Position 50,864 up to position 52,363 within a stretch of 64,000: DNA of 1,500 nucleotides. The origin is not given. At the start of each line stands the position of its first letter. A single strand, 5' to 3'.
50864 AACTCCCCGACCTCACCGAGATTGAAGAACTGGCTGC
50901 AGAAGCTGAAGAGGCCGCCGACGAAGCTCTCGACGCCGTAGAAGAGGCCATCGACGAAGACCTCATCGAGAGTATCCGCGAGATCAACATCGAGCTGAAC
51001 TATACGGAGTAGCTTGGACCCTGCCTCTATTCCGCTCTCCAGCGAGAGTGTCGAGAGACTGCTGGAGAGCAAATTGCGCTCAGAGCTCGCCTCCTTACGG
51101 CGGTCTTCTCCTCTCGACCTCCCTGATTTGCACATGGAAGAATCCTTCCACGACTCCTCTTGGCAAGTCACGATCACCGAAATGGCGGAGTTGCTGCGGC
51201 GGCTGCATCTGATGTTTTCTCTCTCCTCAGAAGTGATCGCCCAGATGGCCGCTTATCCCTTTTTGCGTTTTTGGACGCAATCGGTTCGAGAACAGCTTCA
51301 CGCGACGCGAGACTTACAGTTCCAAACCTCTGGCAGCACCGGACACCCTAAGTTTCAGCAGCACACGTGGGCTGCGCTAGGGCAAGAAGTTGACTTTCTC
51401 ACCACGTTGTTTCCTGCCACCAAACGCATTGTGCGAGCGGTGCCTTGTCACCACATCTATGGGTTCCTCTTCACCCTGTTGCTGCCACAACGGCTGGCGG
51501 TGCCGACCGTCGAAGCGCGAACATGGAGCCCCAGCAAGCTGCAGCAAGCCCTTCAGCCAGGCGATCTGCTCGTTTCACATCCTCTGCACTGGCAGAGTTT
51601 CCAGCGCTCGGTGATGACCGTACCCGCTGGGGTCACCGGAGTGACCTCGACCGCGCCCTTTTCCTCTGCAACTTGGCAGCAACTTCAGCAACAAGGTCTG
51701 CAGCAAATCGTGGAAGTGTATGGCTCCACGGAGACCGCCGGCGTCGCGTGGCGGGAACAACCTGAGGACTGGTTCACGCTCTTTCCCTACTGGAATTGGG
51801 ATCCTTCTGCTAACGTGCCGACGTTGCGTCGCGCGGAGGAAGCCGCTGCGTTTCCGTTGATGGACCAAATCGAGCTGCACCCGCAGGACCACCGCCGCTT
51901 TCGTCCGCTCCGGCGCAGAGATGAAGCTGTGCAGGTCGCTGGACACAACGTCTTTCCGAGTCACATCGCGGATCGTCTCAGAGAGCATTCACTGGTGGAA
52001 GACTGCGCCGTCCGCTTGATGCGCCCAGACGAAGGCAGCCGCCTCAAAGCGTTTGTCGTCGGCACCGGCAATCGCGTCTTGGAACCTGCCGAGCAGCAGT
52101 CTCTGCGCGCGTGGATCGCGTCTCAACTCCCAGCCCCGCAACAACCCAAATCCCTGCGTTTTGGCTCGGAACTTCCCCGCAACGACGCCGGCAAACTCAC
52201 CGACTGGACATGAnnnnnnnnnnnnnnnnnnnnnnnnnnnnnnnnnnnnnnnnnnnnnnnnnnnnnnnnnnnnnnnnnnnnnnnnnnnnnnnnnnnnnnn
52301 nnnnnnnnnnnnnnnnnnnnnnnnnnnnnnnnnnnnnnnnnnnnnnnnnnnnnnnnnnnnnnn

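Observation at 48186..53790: Four-gene operon: Sel1-repeat secreted protein, FecR-domain secreted protein, compact CoA ligase and TAL-type ammonia-lyase, with no obvious coumaroyl acceptor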

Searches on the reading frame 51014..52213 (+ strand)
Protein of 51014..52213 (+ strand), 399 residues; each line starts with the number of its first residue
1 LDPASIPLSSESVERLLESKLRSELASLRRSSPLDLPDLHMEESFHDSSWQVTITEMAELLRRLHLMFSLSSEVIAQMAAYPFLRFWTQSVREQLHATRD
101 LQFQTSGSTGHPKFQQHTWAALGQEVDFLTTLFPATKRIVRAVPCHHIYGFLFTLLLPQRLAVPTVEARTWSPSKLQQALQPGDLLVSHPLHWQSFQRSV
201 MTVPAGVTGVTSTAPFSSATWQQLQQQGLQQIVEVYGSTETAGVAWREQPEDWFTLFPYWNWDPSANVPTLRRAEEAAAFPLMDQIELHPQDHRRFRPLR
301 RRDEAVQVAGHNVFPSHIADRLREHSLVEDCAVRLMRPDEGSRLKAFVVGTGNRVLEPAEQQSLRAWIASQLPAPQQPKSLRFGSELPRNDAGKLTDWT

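Call 3: search_protein_families(library=pfam, proteins=[window:51014-52213:+], max_evalue=0.01)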
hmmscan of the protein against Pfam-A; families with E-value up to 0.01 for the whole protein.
window:51014-52213:+ (399 aa): 2 families
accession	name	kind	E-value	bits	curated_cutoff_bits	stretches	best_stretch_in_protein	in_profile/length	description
PF00501.34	AMP-binding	-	2.3e-11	43.6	29.9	1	105-253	170-338/384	AMP-binding enzyme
PF13193.12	AMP-binding_C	-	1e-07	33.2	24.5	1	321-394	5-76/76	AMP-binding enzyme C-terminal domain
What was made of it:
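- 51014..52213 (+): pcl: compact (399 aa) 4-coumarate-CoA ligase of the PYP-activation type. TTG start 1 nt after the FecR stop. Pfam AMP-binding and AMP-binding_C are found (call 3).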

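Call 4: search_protein_families(library=ncbifam, proteins=[window:51014-52213:+], max_evalue=0.01)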
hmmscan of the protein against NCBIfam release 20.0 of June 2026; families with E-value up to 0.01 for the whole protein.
window:51014-52213:+ (399 aa): 62 families (the best 25 are shown)
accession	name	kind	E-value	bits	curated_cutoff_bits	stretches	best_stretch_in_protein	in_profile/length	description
TIGR02372.1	4_coum_CoA_lig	equivalog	3.4e-82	276.2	334.7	1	9-395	4-385/386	4-coumarate--CoA ligase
NF005858.0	PRK07787.1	subfamily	7.4e-19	67.5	575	2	98-241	130-279/471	acyl-CoA synthetase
NF004837.0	PRK06187.1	subfamily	1.2e-17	63.3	476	2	301-395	421-513/531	long-chain-fatty-acid--CoA ligase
NF006167.0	PRK08308.1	equivalog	1.1e-15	57.5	513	2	299-395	310-402/414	acyl-CoA synthetase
NF005877.1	PRK07824.1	equivalog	2.6e-13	49.8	345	1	299-395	259-353/362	o-succinylbenzoate--CoA ligase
NF005662.0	PRK07445.1-4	equivalog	1.3e-11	43.7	640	1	304-395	364-452/467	O-succinylbenzoic acid--CoA ligase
NF006181.0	PRK08314.1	subfamily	3.9e-11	41.9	705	1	306-396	456-546/563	long-chain-fatty-acid--CoA ligase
NF009921.1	PRK13382.1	exception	1.3e-10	40.6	850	1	299-396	429-524/529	acyl-CoA ligase FadD12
NF004114.0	PRK05605.1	equivalog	3.4e-10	38.9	766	1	301-395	468-560/575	long-chain-fatty-acid--CoA ligase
NF005660.0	PRK07445.1-2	equivalog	8.5e-10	38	525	1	298-396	288-382/397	O-succinylbenzoic acid--CoA ligase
NF005702.0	PRK07514.1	subfamily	2.1e-09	36.3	558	1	302-395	400-491/506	malonyl-CoA synthase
NF009071.0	PRK12406.1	subfamily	3.7e-09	35.5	701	1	300-395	401-493/510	acyl-CoA synthetase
NF005859.1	PRK07788.1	exception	6.7e-09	34.8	875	1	301-395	457-549/560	long-chain-fatty-acid--CoA ligase FadD2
NF052580.1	Str24CoAsynCasG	equivalog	1e-08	34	750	1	297-396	444-542/548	steroid-24-oyl-CoA synthetase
NF038078.1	NRPS_MxcG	equivalog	1.1e-08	32.8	2300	1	301-395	860-951/1442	myxochelin non-ribosomal peptide synthetase MxcG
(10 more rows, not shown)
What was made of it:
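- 51014..52213 (+): TIGR02372 scores 276 bits over profile positions 4-385 of 386, below the 334.7 cutoff (call 4).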

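Call 5: find_encoding_contigs(protein=window:51014-52213:+, flank=10000, max_places=6)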
Protein window:51014-52213:+ (399 aa): 1 contig read that carries it; 1 place shown.
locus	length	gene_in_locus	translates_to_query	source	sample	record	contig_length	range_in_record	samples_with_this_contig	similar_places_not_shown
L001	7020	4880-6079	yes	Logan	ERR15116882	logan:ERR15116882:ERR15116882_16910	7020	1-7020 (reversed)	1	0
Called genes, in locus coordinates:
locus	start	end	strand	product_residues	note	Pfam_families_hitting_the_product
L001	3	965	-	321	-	?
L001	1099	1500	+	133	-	PF00011:HSP20 (weak)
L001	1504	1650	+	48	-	-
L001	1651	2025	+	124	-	PF04186:FxsA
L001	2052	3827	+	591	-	PF08238:Sel1 (weak)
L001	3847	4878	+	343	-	PF04773:FecR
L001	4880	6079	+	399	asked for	PF00501:AMP-binding, PF13193:AMP-binding_C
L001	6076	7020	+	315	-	?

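Call 9: find_homologous_proteins(query=window:51014-52213:+, max_evalue=1e-10)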
Query window:51014-52213:+ (399 aa): 2045 proteins with E <= 1e-10 among 8000 candidates; the best 120 are listed.
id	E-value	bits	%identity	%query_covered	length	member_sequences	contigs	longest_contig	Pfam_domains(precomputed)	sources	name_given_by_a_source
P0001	2.4e-241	818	100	90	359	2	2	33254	PF00501.35,PF13193.13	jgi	jgi:4-coumarate--CoA ligase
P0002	4.6e-81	291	44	96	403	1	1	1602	PF00501.35,PF13193.13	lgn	-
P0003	4.9e-81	291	42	97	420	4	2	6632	PF00501.35,PF13193.13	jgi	jgi:long-chain acyl-CoA synthetase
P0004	2.2e-80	288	43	97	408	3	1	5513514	PF00501.35,PF13193.13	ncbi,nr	ncbi:4-coumarate--CoA ligase [Massilia sp. 9I]|nr:4-coumarate--CoA ligase [Massilia sp. 9I]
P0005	3.7e-80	288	41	96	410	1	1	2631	PF00501.35,PF13193.13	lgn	-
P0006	1.0e-79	286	48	78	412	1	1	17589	PF00501.35,PF13193.13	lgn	-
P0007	3.3e-79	285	48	75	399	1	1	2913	PF00501.35,PF13193.13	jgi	jgi:4-coumarate--CoA ligase (photoactive yellow protein activation family)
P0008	7.6e-79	283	44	97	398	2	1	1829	PF00501.35,PF13193.13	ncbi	ncbi:MAG TPA: 4-coumarate--CoA ligase, partial [Phenylobacterium sp.]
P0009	1.3e-78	283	43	98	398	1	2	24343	PF00501.35,PF13193.13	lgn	-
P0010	2.3e-78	282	42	97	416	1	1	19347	PF00501.35,PF13193.13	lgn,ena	-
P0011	2.6e-78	282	42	97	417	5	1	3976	PF00501.35,PF13193.13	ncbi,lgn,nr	ncbi:MAG: hypothetical protein JWR25_2077 [Noviherbaspirillum sp.]|nr:hypothetical protein [Noviherb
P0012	6.8e-78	280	43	98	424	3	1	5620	PF00501.35,PF13193.13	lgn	-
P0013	7.0e-78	280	41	98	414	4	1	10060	PF00501.35,PF13193.13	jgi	-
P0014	8.4e-78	280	41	97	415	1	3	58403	PF00501.35,PF13193.13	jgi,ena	-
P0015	2.3e-77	279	43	97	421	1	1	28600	PF00501.35,PF13193.13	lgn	-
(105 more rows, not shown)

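Call 11: find_related_loci(query=A1, collection=genome_contigs, flank=10000)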
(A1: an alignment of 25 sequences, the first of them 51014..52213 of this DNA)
Query A1 (399 aa) in genome_contigs; peptide patterns used: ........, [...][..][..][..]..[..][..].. (x = any residue, [..] = any of these).
600 stretches matched a pattern (row limit reached: there are more); 496 encode a relative of the query (tblastn E <= 1e-3); the best 80 are kept; 80 distinct loci.
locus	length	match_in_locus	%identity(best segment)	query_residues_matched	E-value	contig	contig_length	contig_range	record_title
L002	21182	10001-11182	41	12-398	4e-82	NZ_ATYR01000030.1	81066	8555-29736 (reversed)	Massilia alkalitolerans DSM 17462 YWCDRAFT_scaffold_28.29_C, whole genome shotgun sequence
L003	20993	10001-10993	45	80-398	1e-81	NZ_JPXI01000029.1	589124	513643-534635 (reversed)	Massilia sp. BSC265 scf7180000011475, whole genome shotgun sequence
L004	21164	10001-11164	43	12-398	1e-81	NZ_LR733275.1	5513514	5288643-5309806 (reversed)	Massilia sp. 9I isolate Massilia sp. 9I, whole genome shotgun sequence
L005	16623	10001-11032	43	56-398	2e-79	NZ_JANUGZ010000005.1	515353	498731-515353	Massilia aurea strain JCM 13879 5, whole genome shotgun sequence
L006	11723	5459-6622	41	13-399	7e-79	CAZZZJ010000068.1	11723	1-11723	MAG: Beijerinckiaceae bacterium isolate Green_AP.bin.3 genome assembly, contig: NODE_1493_length_11723_cov_10.971803, wh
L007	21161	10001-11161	41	15-398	8e-78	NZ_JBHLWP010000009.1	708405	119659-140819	Massilia consociata strain CCM 7792 velvet_auto_127_9, whole genome shotgun sequence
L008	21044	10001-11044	43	56-398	7e-78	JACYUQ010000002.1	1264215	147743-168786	Oxalobacteraceae sp. CFBP 13730 strain CFBP13730 CFBP1373002, whole genome shotgun sequence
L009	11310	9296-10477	42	9-398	5e-78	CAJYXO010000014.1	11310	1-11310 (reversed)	MAG: uncultured Massilia sp. isolate SP108_2_metabat2_genome_mining.23_cleaned genome assembly, contig: k127_80401, whol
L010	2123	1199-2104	47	101-399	2e-80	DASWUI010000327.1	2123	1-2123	MAG TPA_asm: Ramlibacter sp. isolate SMAG_U3599 k141_319711, whole genome shotgun sequence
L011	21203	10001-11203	39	12-398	5e-77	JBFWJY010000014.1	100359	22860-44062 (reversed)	MAG: Desulfomicrobium sp. isolate CA_2019_NHSR_3 NODE_593_length_100359_cov_32.754440_NHSR, whole genome shotgun sequenc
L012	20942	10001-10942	46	87-398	5e-77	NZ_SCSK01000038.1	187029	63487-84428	MAG: Pandoraea sp. isolate FW106-10_bin.9 FW106-10_bin.9-23044, whole genome shotgun sequence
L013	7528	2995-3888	47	101-398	9e-77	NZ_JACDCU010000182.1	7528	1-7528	MAG: Methylibium sp. isolate MGR_bin316 SD2898_NODE_1911_length_7528_cov_2.494528, whole genome shotgun sequence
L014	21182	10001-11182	38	15-398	2e-75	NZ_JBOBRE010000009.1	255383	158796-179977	Massilia sp. BKSP1R2A-1 9, whole genome shotgun sequence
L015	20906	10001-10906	45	101-399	2e-75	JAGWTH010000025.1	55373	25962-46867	MAG: Burkholderiales bacterium isolate REEB369 contig-150_431, whole genome shotgun sequence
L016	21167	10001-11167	39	9-398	4e-75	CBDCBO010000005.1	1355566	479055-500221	MAG: Candidatus Velthaea sp. isolate 2ea73118-61e7-4ed0-8597-0790c153c079 genome assembly, contig: contig_5, whole genom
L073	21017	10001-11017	39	53-398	4e-67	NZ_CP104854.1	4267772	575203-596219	Maridesulfovibrio sp. FT414 chromosome, complete genome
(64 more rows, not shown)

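Call 34: search_protein_families(library=pfam, proteins=[L073:4035-5429:+, L073:5419-6573:+, L073:6589-7512:+, L073:7461-7781:+, L073:7785-8975:+, L073:8972-9856:+, L016:9289-9948:+, L016:4509-6551:-, L011:7648-9036:+], max_evalue=0.001)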
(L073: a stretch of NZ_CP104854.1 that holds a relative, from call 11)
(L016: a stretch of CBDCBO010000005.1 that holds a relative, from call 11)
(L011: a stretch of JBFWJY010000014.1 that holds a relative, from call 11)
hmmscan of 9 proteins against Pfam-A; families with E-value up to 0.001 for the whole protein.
L073:4035-5429:+ (464 aa): 2 families
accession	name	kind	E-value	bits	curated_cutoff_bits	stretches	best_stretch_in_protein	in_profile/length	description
PF02310.24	B12-binding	-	1.5e-15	57.5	32.1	1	15-137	9-120/121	B12 binding domain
PF04055.27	Radical_SAM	-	1.8e-15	57.9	29.5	1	187-341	4-161/166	Radical SAM superfamily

L073:5419-6573:+ (384 aa): 2 families
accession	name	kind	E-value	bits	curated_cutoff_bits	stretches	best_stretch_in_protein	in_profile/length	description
PF00535.33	Glycos_transf_2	-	1.2e-16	61.6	23.3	1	7-157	2-162/168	Glycosyl transferase family 2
PF09835.14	DUF2062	-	1.3e-10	41.8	27.4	1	259-371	16-137/147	Uncharacterized protein conserved in bacteria (DUF2062)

L073:6589-7512:+ (307 aa): 1 family
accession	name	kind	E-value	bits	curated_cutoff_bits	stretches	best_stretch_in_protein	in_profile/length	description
PF03279.18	Lip_A_acyltrans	-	2.9e-06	27.1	22.3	1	104-251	108-246/295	Bacterial lipid A biosynthesis acyltransferase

L073:7461-7781:+ (106 aa): 1 family
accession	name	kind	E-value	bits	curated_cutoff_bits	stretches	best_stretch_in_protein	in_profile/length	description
PF00550.31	PP-binding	-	4.3e-11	43.3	20.8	1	29-101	2-67/67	Phosphopantetheine attachment site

L073:7785-8975:+ (396 aa): 3 families
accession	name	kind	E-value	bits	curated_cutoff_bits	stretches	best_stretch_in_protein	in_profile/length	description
PF00109.32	ketoacyl-synt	-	4.5e-30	105.5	20.8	1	4-231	3-249/252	Beta-ketoacyl synthase, N-terminal domain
PF02801.28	Ketoacyl-synt_C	-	3.9e-26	91.8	20.8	1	243-352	2-118/119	Beta-ketoacyl synthase, C-terminal domain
PF00108.29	Thiolase_N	-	3.5e-08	33.6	26.4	1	136-194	61-121/260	Thiolase, N-terminal domain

L073:8972-9856:+ (294 aa): 1 family
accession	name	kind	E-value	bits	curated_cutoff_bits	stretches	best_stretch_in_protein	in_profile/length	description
PF13723.12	Ketoacyl-synt_2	-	1.1e-07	32.2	25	1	72-165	50-140/223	Beta-ketoacyl synthase, N-terminal domain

L016:9289-9948:+ (219 aa): 1 family
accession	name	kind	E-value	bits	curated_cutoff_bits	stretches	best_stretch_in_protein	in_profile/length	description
PF02734.22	Dak2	-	1.2e-44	152.7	27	1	34-205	3-173/174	DAK2 domain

L016:4509-6551:- (680 aa): 4 families
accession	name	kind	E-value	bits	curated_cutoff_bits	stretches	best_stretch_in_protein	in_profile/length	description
PF13377.12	Peripla_BP_3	-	3.2e-35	122.1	26.5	1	516-673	4-166/167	Periplasmic binding protein-like domain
PF00532.27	Peripla_BP_1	-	2e-21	77.1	22.2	1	405-656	2-266/281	Periplasmic binding proteins and sugar binding domain of LacI family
PF00356.27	LacI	-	1.1e-15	57.6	27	1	348-391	1-44/46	Bacterial regulatory proteins, lacI family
PF13407.12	Peripla_BP_4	-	1.5e-14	54.6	35.1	1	408-618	2-218/258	Periplasmic binding protein domain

L011:7648-9036:+ (462 aa): 3 families
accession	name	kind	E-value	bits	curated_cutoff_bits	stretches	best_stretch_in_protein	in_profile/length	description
PF00109.32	ketoacyl-synt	-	2.4e-30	106.4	20.8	1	68-296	3-249/252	Beta-ketoacyl synthase, N-terminal domain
PF02801.28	Ketoacyl-synt_C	-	6.1e-25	88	20.8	1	307-417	1-118/119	Beta-ketoacyl synthase, C-terminal domain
PF00108.29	Thiolase_N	-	9.4e-10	38.7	26.4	1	203-259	65-121/260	Thiolase, N-terminal domain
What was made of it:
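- Closest known: Aryl-polyene / flexirubin starter-unit enzymes. Same: A subclade of the same compact ligase family is embedded in aryl-polyene clusters of Desulfovibrionales (call 34).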

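Call 54: search_solved_structures(query=window:51014-52213:+, max_evalue=0.00001)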
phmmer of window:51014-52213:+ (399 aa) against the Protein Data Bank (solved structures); distinct sequences matched with E-value up to 0.00001: 5.
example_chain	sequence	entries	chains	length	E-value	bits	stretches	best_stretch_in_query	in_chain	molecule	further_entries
3nyq_A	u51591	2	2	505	2.4e-07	33.1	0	300-395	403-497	Malonyl-CoA Ligase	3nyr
8wev_A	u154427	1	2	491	4.1e-06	29.1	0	300-395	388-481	Feruloyl-CoA Synthetase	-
2wd9_A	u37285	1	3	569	4.3e-06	29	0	295-395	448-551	ACYL-COENZYME A SYNTHETASE ACSM2A, MITOCHONDRIAL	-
8weu_A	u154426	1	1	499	4.3e-06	29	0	300-395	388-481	Fatty-acyl-CoA synthase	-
2vze_A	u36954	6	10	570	4.3e-06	29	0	295-395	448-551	ACYL-COENZYME A SYNTHETASE ACSM2A, MITOCHONDRIAL | Acyl-coenzyme A synthetase ACSM2A, mitochondrial precursor | Acyl-coenzyme A synthetase ACSM2A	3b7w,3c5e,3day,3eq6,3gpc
